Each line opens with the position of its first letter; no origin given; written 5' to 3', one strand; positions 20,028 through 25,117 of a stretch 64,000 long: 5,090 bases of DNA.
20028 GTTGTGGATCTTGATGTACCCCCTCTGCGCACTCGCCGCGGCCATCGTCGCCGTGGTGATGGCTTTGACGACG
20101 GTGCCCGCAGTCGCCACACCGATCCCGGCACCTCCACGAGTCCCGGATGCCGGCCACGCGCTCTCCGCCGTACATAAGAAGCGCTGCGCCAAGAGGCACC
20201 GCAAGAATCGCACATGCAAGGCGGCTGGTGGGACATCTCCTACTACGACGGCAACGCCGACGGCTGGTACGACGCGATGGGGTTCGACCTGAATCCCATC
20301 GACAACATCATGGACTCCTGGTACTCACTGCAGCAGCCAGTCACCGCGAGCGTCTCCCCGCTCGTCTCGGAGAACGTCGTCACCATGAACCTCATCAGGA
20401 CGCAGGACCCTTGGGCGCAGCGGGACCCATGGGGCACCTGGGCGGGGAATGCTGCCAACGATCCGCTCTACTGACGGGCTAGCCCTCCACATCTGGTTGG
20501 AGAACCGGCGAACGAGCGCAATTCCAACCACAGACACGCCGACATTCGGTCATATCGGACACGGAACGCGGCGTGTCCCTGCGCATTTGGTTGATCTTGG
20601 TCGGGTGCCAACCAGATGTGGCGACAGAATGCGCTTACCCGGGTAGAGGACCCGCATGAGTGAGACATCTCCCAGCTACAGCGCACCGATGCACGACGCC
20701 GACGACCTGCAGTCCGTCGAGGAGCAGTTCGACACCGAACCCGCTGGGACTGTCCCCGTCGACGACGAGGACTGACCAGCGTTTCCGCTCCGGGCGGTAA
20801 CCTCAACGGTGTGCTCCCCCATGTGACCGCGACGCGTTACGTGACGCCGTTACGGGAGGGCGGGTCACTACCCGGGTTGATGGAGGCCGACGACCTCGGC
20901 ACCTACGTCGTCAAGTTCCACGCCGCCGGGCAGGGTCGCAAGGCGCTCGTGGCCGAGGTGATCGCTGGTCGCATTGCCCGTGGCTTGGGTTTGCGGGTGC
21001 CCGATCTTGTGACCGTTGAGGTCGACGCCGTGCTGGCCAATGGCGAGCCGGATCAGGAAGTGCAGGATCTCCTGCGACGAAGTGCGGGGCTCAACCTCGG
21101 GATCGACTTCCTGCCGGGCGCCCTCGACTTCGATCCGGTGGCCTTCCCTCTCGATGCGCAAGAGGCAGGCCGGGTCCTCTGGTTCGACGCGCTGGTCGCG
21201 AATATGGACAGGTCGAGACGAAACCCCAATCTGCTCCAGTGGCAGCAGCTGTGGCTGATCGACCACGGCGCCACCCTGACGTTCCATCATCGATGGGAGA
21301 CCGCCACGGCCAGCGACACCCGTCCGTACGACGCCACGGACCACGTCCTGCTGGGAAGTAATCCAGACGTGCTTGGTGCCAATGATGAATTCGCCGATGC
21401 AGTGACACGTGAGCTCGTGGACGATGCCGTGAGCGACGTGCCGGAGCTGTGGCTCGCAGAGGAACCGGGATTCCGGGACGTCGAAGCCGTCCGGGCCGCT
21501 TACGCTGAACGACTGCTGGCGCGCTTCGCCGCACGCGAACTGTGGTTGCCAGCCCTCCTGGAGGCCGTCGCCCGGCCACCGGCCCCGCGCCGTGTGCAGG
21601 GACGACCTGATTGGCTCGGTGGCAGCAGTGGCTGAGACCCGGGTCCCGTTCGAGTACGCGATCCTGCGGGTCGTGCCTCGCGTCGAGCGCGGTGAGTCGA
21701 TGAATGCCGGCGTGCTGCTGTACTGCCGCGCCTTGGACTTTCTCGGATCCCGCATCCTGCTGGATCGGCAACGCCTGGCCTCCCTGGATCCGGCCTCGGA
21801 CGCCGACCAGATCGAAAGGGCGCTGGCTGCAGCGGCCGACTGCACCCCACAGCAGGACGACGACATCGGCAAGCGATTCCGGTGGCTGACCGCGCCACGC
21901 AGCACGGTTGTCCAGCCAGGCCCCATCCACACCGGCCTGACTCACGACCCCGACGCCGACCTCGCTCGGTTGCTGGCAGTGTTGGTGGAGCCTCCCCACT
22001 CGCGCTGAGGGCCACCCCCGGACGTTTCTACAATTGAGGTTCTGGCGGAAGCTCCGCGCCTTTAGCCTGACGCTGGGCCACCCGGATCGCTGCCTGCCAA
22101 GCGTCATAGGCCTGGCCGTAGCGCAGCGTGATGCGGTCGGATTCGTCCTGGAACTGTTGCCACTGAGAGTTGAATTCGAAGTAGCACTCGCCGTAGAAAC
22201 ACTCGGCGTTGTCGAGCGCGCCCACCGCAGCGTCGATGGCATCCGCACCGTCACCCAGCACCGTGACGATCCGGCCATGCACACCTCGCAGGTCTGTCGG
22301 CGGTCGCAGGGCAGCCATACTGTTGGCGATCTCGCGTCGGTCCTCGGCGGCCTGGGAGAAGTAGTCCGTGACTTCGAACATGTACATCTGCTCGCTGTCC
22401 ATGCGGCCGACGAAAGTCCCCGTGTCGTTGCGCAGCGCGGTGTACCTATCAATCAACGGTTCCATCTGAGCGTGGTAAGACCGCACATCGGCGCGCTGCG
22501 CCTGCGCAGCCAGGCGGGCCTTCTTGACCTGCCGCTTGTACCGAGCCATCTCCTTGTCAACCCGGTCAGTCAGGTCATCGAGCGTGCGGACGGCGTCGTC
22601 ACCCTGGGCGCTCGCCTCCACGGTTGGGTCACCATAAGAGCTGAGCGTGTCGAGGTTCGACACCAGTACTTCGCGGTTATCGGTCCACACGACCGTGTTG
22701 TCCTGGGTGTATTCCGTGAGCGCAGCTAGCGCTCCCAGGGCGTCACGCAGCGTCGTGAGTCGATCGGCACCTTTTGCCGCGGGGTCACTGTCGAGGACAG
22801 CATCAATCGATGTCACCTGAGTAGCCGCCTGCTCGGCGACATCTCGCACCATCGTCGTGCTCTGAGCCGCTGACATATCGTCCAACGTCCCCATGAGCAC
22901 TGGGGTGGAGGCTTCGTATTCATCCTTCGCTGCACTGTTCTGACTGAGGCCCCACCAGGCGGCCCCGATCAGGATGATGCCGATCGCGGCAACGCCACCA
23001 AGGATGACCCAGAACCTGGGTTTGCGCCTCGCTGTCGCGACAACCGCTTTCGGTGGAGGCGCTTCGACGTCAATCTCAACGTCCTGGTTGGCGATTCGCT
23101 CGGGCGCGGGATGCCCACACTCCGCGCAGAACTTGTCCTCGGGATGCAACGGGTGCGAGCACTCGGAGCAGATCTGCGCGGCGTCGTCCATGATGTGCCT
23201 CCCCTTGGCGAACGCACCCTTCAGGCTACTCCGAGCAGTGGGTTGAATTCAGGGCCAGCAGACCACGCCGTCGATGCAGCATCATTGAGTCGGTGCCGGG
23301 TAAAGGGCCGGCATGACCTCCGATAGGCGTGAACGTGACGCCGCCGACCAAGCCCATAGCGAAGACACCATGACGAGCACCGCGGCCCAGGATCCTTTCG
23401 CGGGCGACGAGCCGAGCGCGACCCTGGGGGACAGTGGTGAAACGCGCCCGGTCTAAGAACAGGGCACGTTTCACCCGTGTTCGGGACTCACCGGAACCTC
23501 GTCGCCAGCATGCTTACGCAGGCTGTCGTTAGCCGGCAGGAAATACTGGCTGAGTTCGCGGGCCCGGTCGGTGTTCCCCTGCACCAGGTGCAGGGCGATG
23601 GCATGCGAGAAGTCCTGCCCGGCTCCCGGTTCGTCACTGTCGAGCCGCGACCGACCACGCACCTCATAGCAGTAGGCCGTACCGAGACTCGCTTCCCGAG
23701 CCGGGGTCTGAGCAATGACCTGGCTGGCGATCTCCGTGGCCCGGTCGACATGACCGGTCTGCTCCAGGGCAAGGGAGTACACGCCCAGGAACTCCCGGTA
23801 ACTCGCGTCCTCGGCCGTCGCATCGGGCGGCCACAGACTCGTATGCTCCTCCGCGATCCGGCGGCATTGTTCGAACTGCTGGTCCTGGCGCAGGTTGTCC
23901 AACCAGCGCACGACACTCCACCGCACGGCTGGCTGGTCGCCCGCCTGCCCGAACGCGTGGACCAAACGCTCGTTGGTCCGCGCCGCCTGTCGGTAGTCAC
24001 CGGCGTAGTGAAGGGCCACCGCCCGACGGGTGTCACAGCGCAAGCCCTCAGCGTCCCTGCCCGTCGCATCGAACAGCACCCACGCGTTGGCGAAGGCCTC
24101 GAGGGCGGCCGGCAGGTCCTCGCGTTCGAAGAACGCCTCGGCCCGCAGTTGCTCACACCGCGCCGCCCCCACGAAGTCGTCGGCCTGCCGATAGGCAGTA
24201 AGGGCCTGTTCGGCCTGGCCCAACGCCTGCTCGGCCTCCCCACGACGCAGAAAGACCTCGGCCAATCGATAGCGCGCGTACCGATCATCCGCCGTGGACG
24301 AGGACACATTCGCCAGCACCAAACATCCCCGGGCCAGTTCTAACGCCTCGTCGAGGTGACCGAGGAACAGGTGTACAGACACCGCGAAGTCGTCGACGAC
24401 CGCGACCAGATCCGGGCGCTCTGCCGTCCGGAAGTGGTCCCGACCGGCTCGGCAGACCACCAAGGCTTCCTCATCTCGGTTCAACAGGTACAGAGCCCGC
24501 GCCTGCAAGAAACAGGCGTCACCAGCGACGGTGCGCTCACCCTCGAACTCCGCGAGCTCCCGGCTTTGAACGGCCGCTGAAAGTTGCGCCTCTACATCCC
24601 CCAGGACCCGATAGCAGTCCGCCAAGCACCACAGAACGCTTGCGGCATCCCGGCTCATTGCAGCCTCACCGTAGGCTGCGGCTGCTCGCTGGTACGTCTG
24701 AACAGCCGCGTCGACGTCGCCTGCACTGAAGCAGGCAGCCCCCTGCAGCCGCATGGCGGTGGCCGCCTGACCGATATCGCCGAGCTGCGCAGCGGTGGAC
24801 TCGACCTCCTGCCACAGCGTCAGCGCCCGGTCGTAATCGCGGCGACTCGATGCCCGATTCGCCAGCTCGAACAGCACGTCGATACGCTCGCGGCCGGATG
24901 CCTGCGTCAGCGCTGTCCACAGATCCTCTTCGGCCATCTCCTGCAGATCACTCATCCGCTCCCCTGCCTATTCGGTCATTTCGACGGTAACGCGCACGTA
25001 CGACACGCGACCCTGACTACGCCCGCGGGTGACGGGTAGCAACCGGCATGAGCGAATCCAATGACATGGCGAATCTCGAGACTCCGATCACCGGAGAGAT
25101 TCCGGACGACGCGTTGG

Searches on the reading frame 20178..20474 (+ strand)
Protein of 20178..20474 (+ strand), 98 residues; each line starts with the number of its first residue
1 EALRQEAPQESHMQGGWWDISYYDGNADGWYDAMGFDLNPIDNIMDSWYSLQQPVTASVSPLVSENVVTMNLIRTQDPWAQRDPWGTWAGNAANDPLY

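Call 68: search_protein_families(library=pfam, proteins=[window:20178-20474:+], max_evalue=0.00001)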
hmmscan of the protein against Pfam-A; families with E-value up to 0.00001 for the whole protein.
window:20178-20474:+ (98 aa): 0 families

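Call 69: find_encoding_contigs(protein=window:20214-20474:+, flank=1500, max_places=10)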
Protein window:20214-20474:+ (86 aa): no gene with exactly this product is on record in the collection.

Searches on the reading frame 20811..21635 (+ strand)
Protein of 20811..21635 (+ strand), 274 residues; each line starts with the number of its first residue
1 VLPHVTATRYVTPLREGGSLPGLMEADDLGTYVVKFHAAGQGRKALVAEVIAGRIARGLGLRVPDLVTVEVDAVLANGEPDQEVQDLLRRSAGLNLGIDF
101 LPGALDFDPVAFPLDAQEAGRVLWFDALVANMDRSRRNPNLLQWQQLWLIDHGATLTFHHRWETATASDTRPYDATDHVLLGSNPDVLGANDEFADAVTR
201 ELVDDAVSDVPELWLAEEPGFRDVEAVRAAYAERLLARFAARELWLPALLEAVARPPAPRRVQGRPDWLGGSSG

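Call 68: search_protein_families(library=pfam, proteins=[window:20811-21635:+], max_evalue=0.00001)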
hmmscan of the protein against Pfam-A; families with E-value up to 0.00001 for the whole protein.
window:20811-21635:+ (274 aa): 1 family
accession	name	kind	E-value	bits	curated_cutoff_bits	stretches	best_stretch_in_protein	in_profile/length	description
PF20613.4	HipA_2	-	1e-19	71.2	27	1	14-245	8-237/240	HipA-like kinase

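Call 72: find_homologous_proteins(query=window:20811-21632:+, max_evalue=1e-60)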
Query window:20811-21632:+ (274 aa): 7340 proteins with E <= 1e-60 among 8000 candidates; the best 120 are listed.
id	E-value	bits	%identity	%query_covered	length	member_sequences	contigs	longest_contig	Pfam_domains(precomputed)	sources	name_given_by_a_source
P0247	2.7e-172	590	96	100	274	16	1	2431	PF20613.5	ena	-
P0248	4.3e-165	566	92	100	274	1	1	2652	PF20613.5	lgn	-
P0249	7.7e-141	487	88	92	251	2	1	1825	PF20613.5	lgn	-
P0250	2.3e-132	459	77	98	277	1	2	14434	PF20613.5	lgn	-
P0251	2.8e-131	455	77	100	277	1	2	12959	PF20613.5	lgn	-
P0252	1.3e-128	446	74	100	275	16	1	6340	PF20613.5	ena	-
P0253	3.9e-127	442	73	99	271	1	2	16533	PF20613.5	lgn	-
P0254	3.2e-124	432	74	97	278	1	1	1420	PF20613.5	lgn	-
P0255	4.9e-123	428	72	100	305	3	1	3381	PF20613.5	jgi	jgi:hypothetical protein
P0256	5.5e-122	425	73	99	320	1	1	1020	PF20613.5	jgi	jgi:hypothetical protein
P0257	6.6e-122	424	71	100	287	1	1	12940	PF20613.5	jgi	jgi:hypothetical protein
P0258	2.4e-121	423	72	99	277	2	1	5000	PF20613.5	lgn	-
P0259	1.9e-120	420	73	98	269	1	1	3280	PF20613.5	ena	-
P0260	1.1e-119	417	72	99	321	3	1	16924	PF20613.5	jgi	jgi:hypothetical protein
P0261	2.2e-119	416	71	99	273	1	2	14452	PF20613.5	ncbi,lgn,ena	-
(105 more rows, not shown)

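Call 73: find_encoding_contigs(protein=P0247, flank=2500, max_places=3)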
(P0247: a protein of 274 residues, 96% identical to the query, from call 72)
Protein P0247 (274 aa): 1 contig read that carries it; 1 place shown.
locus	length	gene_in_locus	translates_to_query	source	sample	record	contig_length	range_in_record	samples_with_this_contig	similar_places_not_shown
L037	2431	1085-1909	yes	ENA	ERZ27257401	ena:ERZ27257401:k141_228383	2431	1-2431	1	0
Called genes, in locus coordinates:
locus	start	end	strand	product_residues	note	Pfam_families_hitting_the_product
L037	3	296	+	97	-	?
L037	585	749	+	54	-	-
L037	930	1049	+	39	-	-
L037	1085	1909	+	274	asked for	PF20613:HipA_2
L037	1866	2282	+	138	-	PF11236:DUF3037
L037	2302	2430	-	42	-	?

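Call 74: find_encoding_contigs(protein=P0248, flank=2500, max_places=3)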
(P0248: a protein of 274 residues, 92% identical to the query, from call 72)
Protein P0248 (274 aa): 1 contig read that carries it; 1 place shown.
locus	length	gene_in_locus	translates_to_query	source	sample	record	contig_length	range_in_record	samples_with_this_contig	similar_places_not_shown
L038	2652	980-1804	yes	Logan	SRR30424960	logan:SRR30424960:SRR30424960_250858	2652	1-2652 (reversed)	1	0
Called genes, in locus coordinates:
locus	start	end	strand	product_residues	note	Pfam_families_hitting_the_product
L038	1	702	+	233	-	?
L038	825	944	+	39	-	-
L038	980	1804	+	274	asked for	PF20613:HipA_2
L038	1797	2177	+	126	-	PF11236:DUF3037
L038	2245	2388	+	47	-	-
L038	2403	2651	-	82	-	?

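Call 75: find_encoding_contigs(protein=P0250, flank=6000, max_places=2)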
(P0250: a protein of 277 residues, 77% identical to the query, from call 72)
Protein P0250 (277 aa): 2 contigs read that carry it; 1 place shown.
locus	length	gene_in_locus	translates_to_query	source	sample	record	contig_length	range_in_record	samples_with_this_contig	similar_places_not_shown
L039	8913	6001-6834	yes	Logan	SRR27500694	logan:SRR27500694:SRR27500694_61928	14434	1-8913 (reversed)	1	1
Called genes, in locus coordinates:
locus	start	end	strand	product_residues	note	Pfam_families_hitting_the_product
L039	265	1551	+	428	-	PF07690:MFS_1 (weak)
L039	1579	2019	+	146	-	PF00165:HTH_AraC, PF12833:HTH_18, PF00165:HTH_AraC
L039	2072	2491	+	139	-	PF00903:Glyoxalase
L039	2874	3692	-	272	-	PF00106:adh_short, PF01370:Epimerase, PF08659:KR (weak), PF13460:NAD_binding_10, PF13561:adh_short_C2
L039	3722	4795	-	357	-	PF00724:Oxidored_FMN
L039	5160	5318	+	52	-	-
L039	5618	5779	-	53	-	-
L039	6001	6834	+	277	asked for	PF20613:HipA_2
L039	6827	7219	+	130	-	PF11236:DUF3037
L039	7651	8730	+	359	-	PF06050:HGD-D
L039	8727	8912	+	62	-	?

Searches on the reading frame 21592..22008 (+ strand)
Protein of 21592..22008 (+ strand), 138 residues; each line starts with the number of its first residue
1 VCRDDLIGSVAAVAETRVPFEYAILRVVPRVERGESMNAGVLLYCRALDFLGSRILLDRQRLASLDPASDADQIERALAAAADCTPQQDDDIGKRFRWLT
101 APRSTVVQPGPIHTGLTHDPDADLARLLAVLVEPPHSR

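Call 68: search_protein_families(library=pfam, proteins=[window:21592-22008:+], max_evalue=0.00001)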
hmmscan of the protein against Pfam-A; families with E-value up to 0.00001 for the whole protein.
window:21592-22008:+ (138 aa): 1 family
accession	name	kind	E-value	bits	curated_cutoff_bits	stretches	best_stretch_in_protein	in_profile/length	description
PF11236.13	DUF3037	-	2.6e-35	121.6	22.6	1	22-132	1-118/118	Protein of unknown function (DUF3037)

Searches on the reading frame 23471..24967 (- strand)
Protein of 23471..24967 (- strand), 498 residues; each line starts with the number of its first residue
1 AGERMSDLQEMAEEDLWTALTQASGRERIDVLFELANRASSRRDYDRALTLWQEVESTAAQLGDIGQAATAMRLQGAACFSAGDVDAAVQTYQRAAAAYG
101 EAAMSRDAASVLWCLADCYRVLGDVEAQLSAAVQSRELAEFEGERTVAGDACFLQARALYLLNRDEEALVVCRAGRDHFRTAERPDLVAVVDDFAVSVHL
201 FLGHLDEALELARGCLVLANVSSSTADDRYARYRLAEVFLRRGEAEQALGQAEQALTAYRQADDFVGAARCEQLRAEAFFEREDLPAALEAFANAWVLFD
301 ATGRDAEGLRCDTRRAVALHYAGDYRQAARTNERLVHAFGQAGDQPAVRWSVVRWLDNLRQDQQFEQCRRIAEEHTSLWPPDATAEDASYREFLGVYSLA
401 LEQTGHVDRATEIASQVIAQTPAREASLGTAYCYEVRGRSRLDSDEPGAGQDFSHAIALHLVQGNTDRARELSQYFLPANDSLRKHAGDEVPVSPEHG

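Call 66: search_protein_families(library=pfam, proteins=[window:23471-24967:-], max_evalue=0.00001)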
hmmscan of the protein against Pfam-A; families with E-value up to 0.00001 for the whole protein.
window:23471-24967:- (498 aa): 7 families
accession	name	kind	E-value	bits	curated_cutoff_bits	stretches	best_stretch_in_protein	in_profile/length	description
PF13432.12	TPR_16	-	6.6e-13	49.3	32.7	0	34-101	2-63/65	Tetratricopeptide repeat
PF07719.23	TPR_2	-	1.9e-11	43.6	27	0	70-98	2-30/34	Tetratricopeptide repeat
PF13424.12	TPR_12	-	1.2e-08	35.5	30.1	0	41-99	15-75/77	Tetratricopeptide repeat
PF17874.7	TPR_MalT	-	4.5e-08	33.2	45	1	6-249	18-260/336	MalT-like TPR region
PF14938.12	SNAP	-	9.8e-08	32.2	25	0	232-336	77-182/282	Soluble NSF attachment protein, SNAP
PF00515.34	TPR_1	-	1e-06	28.7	27.8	0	236-262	1-27/34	Tetratricopeptide repeat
PF13181.12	TPR_8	-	6.3e-06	26.4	25.7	0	236-262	1-27/34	Tetratricopeptide repeat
